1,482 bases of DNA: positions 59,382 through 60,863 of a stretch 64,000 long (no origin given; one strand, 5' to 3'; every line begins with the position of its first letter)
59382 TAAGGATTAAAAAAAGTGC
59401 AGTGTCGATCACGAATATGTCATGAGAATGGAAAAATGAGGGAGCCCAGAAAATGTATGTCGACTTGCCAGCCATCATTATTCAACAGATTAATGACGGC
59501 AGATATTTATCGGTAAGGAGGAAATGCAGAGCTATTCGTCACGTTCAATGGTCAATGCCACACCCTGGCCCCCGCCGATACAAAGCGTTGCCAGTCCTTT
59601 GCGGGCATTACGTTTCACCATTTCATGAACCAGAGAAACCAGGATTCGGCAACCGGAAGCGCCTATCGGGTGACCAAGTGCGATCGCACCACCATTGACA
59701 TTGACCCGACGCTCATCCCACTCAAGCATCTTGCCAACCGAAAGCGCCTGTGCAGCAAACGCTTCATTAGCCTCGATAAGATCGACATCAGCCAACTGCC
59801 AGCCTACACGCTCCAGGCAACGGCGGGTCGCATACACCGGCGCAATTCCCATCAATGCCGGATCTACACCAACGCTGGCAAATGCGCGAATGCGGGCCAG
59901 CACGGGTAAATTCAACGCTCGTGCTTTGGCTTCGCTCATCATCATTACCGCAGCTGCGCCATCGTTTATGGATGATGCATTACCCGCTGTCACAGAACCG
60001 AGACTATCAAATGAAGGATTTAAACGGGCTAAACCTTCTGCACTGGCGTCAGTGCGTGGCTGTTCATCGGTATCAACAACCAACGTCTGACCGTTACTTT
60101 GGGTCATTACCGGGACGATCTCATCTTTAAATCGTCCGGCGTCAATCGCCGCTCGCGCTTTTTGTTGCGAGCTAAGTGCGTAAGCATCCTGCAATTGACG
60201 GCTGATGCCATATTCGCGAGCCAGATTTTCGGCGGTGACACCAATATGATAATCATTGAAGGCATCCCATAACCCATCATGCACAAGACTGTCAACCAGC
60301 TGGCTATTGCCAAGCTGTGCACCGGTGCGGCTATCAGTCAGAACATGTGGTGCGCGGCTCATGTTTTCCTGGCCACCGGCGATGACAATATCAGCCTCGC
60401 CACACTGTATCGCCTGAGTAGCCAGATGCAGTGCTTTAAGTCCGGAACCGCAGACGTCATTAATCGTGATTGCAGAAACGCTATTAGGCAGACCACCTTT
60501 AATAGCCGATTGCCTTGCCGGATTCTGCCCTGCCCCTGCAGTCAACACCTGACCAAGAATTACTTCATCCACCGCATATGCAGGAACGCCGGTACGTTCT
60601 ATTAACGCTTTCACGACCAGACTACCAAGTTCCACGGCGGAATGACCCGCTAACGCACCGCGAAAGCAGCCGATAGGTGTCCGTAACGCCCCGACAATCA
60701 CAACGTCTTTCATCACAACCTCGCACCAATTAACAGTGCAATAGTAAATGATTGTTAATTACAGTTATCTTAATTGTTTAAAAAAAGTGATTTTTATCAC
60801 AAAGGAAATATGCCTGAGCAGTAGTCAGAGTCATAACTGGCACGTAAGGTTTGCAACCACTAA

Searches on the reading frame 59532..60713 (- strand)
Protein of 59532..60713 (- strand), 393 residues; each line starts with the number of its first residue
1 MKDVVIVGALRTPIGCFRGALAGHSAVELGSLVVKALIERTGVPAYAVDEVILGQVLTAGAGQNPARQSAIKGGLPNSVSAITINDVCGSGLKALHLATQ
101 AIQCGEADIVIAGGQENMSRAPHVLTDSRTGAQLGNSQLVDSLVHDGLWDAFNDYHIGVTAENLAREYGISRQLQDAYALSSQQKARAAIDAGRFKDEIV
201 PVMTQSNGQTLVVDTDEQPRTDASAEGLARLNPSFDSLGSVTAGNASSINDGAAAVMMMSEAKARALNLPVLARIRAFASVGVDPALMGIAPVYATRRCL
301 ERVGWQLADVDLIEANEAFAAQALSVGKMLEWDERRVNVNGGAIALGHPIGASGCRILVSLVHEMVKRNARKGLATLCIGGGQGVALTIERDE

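Call 21: find_related_loci(query=window:59532-60713:-, collection=genome_contigs, flank=2500)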
Query window:59532-60713:- (393 aa) in genome_contigs; peptide patterns used: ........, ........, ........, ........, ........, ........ (x = any residue, [..] = any of these).
600 stretches matched a pattern (row limit reached: there are more); 582 encode a relative of the query (tblastn E <= 1e-3); the best 80 are kept; 80 distinct loci.
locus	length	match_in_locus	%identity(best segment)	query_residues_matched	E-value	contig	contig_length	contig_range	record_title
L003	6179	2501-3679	96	1-393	0e+0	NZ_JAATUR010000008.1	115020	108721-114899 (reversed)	Escherichia coli strain SCPM-O-B-8794 8length=115020, whole genome shotgun sequence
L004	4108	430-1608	95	1-393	0e+0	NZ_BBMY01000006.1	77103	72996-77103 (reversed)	Escherichia albertii NBRC 107761 = DSM 17582 strain NBRC 107761, whole genome shotgun sequence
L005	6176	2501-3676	93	1-392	0e+0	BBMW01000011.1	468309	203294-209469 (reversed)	Citrobacter werkmanii NBRC 105721 DNA, contig: CIWKM11, whole genome shotgun sequence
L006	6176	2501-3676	92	1-392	0e+0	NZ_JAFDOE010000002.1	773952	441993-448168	Citrobacter sp. FP75 contig2, whole genome shotgun sequence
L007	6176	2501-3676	88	1-391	0e+0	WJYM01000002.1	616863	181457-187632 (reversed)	Enterobacteriaceae bacterium RIT691 2, whole genome shotgun sequence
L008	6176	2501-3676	88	1-391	0e+0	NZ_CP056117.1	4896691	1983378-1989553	Enterobacter cloacae strain DSM 26481 chromosome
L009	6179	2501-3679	86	1-392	0e+0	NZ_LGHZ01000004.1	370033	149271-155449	Kluyvera genomosp. 1 strain L2 contig4, whole genome shotgun sequence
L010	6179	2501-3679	87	1-392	0e+0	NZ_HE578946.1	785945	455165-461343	Phytobacter massiliensis JC163 strain type strain: JC163, whole genome shotgun sequence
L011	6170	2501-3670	86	1-392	0e+0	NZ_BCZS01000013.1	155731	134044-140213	Pluralibacter gergoviae ATCC 33028 = NBRC 105706, whole genome shotgun sequence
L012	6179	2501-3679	86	1-392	0e+0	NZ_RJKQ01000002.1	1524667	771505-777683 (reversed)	Enterobacter sp. BIGb0383 Ga0304806_102, whole genome shotgun sequence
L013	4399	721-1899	85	1-392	0e+0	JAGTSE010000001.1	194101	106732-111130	MAG: Proteobacteria bacterium isolate CTSoil_132 scaffold_0, whole genome shotgun sequence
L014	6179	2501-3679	86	1-392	0e+0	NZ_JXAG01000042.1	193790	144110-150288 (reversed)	Enterobacter sp. Bisph1 contig042, whole genome shotgun sequence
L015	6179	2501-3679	85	1-392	0e+0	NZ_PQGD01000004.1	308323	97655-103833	Superficieibacter electus strain BP-1 NODE_4_length_308323_cov_34.2457, whole genome shotgun sequence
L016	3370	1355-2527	79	1-392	0e+0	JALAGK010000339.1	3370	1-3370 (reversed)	MAG: Enterobacteriaceae bacterium isolate bran_bin.7 k141_115807, whole genome shotgun sequence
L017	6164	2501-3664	82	1-392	0e+0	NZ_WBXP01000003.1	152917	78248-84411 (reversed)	Shimwellia pseudoproteus strain DSM 3038 DSM3038_3, whole genome shotgun sequence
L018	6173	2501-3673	75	1-391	0e+0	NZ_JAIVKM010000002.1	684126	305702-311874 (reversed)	Mangrovibacter yixingensis strain SaN21-3 SaN21-3_ctg002, whole genome shotgun sequence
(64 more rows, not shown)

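Call 27: search_protein_families(proteins=[L005:1514-2398:+, L005:957-1412:-, L010:1541-2353:+, L010:853-1521:+, L016:20-1216:+, L017:792-2240:-, L018:1742-2224:-, L012:1614-2384:-, window:59532-60713:-], library=ncbifam, max_evalue=0.00001)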
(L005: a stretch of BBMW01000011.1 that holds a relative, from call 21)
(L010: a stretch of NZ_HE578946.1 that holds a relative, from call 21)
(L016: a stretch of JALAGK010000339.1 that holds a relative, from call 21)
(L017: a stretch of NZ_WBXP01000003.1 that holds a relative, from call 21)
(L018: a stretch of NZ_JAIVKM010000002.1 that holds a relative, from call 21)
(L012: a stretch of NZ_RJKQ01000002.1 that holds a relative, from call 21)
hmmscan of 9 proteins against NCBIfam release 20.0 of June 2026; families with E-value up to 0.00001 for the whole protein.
L005:1514-2398:+ (294 aa): 48 families (the best 25 are shown)
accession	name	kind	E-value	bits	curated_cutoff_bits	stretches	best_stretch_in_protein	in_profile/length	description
NF052373.1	TransRegAceRAcin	equivalog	4.9e-33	114.8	500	1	5-287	5-291/294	HTH-type transcriptional regulator AceR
NF040786.1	LysR_Sec_metab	equivalog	6.1e-25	87.8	250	1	8-148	6-146/298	selenium metabolism-associated LysR family transcriptional regulator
TIGR03339.1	phn_lysR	subfamily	6.3e-22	78.1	341.1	1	8-192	2-181/279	aminoethylphosphonate catabolism associated LysR family transcriptional regulator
NF040889.1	trans_reg_YeiE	equivalog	7.5e-22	77.9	480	1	6-191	6-184/288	DNA-binding transcriptional regulator YeiE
NF008294.1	PRK11074.1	equivalog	8.6e-21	74.6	345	1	12-287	10-291/300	DNA-binding transcriptional activator PunR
NF007501.0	PRK10094.1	equivalog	1e-20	74.2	372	1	3-271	2-277/308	HTH-type transcriptional activator AllS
NF047711.1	PutUtilRegPtrR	equivalog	2e-19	69.8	400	1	8-270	6-269/283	putrescine utilization regulator PtrR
NF047520.1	trans_act_CidR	equivalog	5.9e-19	68.3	415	1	8-191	6-187/292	cidABC operon transcriptional activator CidR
NF040888.1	trans_reg_YafC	equivalog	2.6e-18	66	470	1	1-140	1-138/293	DNA-binding transcriptional regulator YafC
NF008095.0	PRK10837.1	subfamily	5.9e-18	65.1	281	1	7-190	7-183/290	LysR family transcriptional regulator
NF009327.0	PRK12684.1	subfamily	7.4e-18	64.8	402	1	20-194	19-193/313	CysB family HTH-type transcriptional regulator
NF008722.0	PRK11716.1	equivalog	4.4e-17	62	246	1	7-195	5-190/293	HTH-type transcriptional activator IlvY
NF053705.1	TransRegGltCGpos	equivalog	1.3e-16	60.7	350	1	9-192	7-189/300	glutamate biosynthesis transcriptional regulator GltC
NF009888.0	PRK13348.1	subfamily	1.4e-16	60.4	297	1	5-155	5-151/302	HTH-type transcriptional regulator ArgP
NF041036.1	decaheme_TF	subfamily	7.3e-16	58.5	210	1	8-166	6-164/301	multiheme cytochrome-associated LysR family transcriptional regulator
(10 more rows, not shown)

L005:957-1412:- (151 aa): 3 families
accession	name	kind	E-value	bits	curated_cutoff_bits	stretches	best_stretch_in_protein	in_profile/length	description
NF033665.1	PACE_efflu_PCE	exception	2.6e-63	212.2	165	1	10-139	1-130/130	multidrug/biocide efflux PACE transporter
NF033664.1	PACE_transport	subfamily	1.7e-52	176.9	80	1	11-138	2-129/130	PACE efflux transporter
NF033663.1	AceI_fam_PACE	equivalog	2.2e-30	105.5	180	1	13-141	6-134/136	AceI family chlorhexidine efflux PACE transporter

L010:1541-2353:+ (270 aa): 3 families
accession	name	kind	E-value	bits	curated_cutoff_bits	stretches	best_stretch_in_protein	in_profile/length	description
NF008285.0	PRK11063.1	subfamily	1.7e-44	152.2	374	1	22-266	30-268/271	methionine ABC transporter substrate-binding lipoprotein MetQ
TIGR00363.1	TIGR00363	subfamily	1.7e-43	149.1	228.85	1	20-266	15-255/258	MetQ/NlpA family lipoprotein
NF007364.1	PRK09861.1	equivalog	3e-35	122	487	1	7-267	15-270/272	lipoprotein NlpA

L010:853-1521:+ (222 aa): 11 families
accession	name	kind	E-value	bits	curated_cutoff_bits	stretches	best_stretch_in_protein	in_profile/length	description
NF008049.0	PRK10782.1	subfamily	1.8e-60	204.3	212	1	15-220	10-215/217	methionine ABC transporter permease MetI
TIGR01097.1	PhnE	equivalog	6.6e-20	71.6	216.7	1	10-215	53-247/252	phosphonate ABC transporter, permease protein PhnE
TIGR03416.1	ABC_choXWV_perm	equivalog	2.5e-13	50.1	363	1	13-201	83-256/267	choline ABC transporter permease subunit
NF008196.0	PRK10952.1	equivalog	1.6e-10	40.3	439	1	32-208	156-321/356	glycine betaine/L-proline ABC transporter permease ProW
NF011624.0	PRK15050.1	equivalog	7.9e-08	31.8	247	1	3-181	60-248/297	2-aminoethylphosphonate ABC transporter permease subunit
NF007047.0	PRK09500.1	equivalog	1.1e-07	31.7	326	1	12-158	54-192/257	spermidine/putrescine ABC transporter permease PotC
NF011680.0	PRK15100.1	equivalog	4.2e-07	30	300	1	23-174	21-168/222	cystine ABC transporter permease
NF008208.0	PRK10971.1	equivalog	4.6e-06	26.3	415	1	87-162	136-209/277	sulfate/thiosulfate ABC transporter permease CysT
NF007028.0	PRK09494.1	equivalog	6.1e-06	26.2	303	1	13-206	14-201/219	glutamine ABC transporter permease GlnP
NF008470.0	PRK11365.1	equivalog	6.1e-06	25.8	347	1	21-199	61-229/263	aliphatic sulfonate ABC transporter permease SsuC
NF043080.1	MMSYN1_0166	equivalog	6.3e-06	25.3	370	1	12-174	96-245/307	oligopeptide ABC transporter permease OppC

L016:20-1216:+ (398 aa): 42 families (the best 25 are shown)
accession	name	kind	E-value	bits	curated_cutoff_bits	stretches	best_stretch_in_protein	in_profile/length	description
NF000095.1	tet_MFS_OtrB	exception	2.4e-64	217.8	999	1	1-329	113-447/563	oxytetracycline resistance efflux MFS transporter OtrB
TIGR00711.1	efflux_EmrB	subfamily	1.3e-56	192.3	230.2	1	3-331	92-420/485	DHA2 family efflux MFS transporter permease subunit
NF000009.1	tet_MFS_Tcr3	exception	4.7e-53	180.5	1000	1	1-388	118-507/512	tetracycline efflux MFS transporter Tcr3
NF000025.1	MFS_efflux_tcmA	exception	4.5e-35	121.4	999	1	3-320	116-432/538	tetracenomycin C efflux MFS transporter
NF040895.2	MFS_effux_SdrM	equivalog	1.5e-33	116.5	550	1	2-320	94-405/441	multidrug efflux MFS transporter SdrM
NF000060.1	MFS_efflux_LmrB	exception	2.9e-27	95.6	800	1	4-318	108-422/479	lincomycin efflux MFS transporter Lmr(B)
NF011571.1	PRK14995.1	subfamily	2.9e-26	92.3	701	1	3-334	96-424/493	SmvA family efflux MFS transporter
NF000391.1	EmrB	exception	1.2e-25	90.2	925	1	3-321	101-420/501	multidrug efflux MFS transporter permease subunit EmrB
NF000031.1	MFS_efflux_LmrA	exception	3.8e-24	85.2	850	1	3-317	121-435/484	lincomycin efflux MFS transporter Lmr(A)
NF000218.1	FexA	exception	3.7e-21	75.3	900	1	3-277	111-385/475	chloramphenicol/florfenicol efflux MFS transporter FexA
NF007799.0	PRK10504.1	subfamily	2.2e-20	73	426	1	2-320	99-414/471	multidrug transporter subunit MdtD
NF012180.1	tet_MFS_43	exception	3e-19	69.4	999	1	3-325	111-432/484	tetracycline efflux MFS transporter Tet(43)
NF012169.0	qepA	equivalog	6.5e-17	61.3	1075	1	4-353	112-460/511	fluoroquinolone efflux MFS transporter QepA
TIGR00710.1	efflux_Bcr_CflA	subfamily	5.5e-16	59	200.9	1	2-90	94-179/385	Bcr/CflA family efflux MFS transporter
TIGR00880.1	2_A_01_02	superfamily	7.1e-15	55.4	131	1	2-88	52-138/141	multidrug resistance protein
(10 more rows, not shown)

L017:792-2240:- (482 aa): 3 families
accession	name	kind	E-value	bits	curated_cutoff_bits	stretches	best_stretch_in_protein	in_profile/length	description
NF002505.0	PRK01862.1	equivalog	3.6e-28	98.6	482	1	97-430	74-418/577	ClcB-like voltage-gated chloride channel protein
NF003640.0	PRK05277.1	equivalog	3.9e-21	75.3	350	1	136-411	123-413/471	H(+)/Cl(-) exchange transporter ClcA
NF002437.0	PRK01610.1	equivalog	1.5e-14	53.9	425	1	143-440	115-424/429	voltage-gated ClC-type chloride channel ClcB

L018:1742-2224:- (160 aa): 4 families
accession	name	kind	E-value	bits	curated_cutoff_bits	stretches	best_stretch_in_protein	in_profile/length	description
TIGR03667.1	Rv3369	hypoth_equivalog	1.3e-08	34.9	125.3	1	11-90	8-86/130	TIGR03667 family PPOX class F420-dependent oxidoreductase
TIGR04023.1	PPOX_MSMEG_5819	subfamily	9.5e-07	28.8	85.6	1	16-94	11-96/115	PPOX class F420-dependent oxidoreductase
TIGR03618.1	Rv1155_F420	subfamily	7.2e-06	26.2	79.05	1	15-94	6-86/127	TIGR03618 family F420-dependent PPOX class oxidoreductase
TIGR04110.1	heme_HutZ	equivalog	7.9e-06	25.7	225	0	6-73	14-76/168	heme utilization protein HutZ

L012:1614-2384:- (256 aa): 0 families

window:59532-60713:- (393 aa): 41 families (the best 25 are shown)
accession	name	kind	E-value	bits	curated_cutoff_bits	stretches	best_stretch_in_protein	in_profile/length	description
NF004206.0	PRK05656.1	subfamily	2.9e-196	652.1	688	1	1-391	1-392/392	acetyl-CoA C-acetyltransferase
TIGR01930.1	AcCoA-C-Actrans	subfamily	3.6e-141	470.6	240.55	1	6-390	1-385/385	acetyl-CoA C-acyltransferase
NF006552.0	PRK09051.1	subfamily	1.4e-133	446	565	1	1-391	3-394/395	beta-ketothiolase BktB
NF006086.0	PRK08235.1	equivalog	5.7e-132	440.5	526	1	1-390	1-391/393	acetyl-CoA C-acetyltransferase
NF005152.0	PRK06633.1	equivalog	5.1e-128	427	675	1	2-390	3-390/392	acetyl-CoA C-acetyltransferase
NF042999.1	bketothiol_BktB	equivalog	6.6e-125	417.4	725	1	2-391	3-393/394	beta-ketothiolase BktB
NF004853.0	PRK06205.1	subfamily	1.9e-121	405.9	551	1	1-391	1-402/404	acetyl-CoA C-acetyltransferase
NF006551.0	PRK09050.1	subfamily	1.1e-115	386.9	605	1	1-391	1-400/401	3-oxoadipyl-CoA thiolase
TIGR02430.1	pcaF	equivalog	4.7e-114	381.5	597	1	2-391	1-399/400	3-oxoadipyl-CoA thiolase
NF005404.0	PRK06954.1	subfamily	2.8e-111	372.4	687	1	3-390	8-395/397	acetyl-CoA C-acetyltransferase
NF042967.1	AcCoAtase_PhaA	equivalog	5.7e-106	355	740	1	1-391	1-395/396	acetyl-CoA acetyltransferase PhaA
NF005805.0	PRK07661.1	equivalog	7.9e-101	337.8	633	1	1-389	1-388/391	acetyl-CoA C-acetyltransferase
NF006510.0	PRK08947.1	equivalog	2.3e-100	336.3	519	1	1-391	1-386/387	acetyl-CoA C-acyltransferase FadA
NF006001.0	PRK08131.1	equivalog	2.5e-99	332.9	622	1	1-391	1-399/401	3-oxoadipyl-CoA thiolase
NF004983.0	PRK06366.1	equivalog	1.8e-98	330.1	627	1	1-390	1-385/388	acetyl-CoA C-acetyltransferase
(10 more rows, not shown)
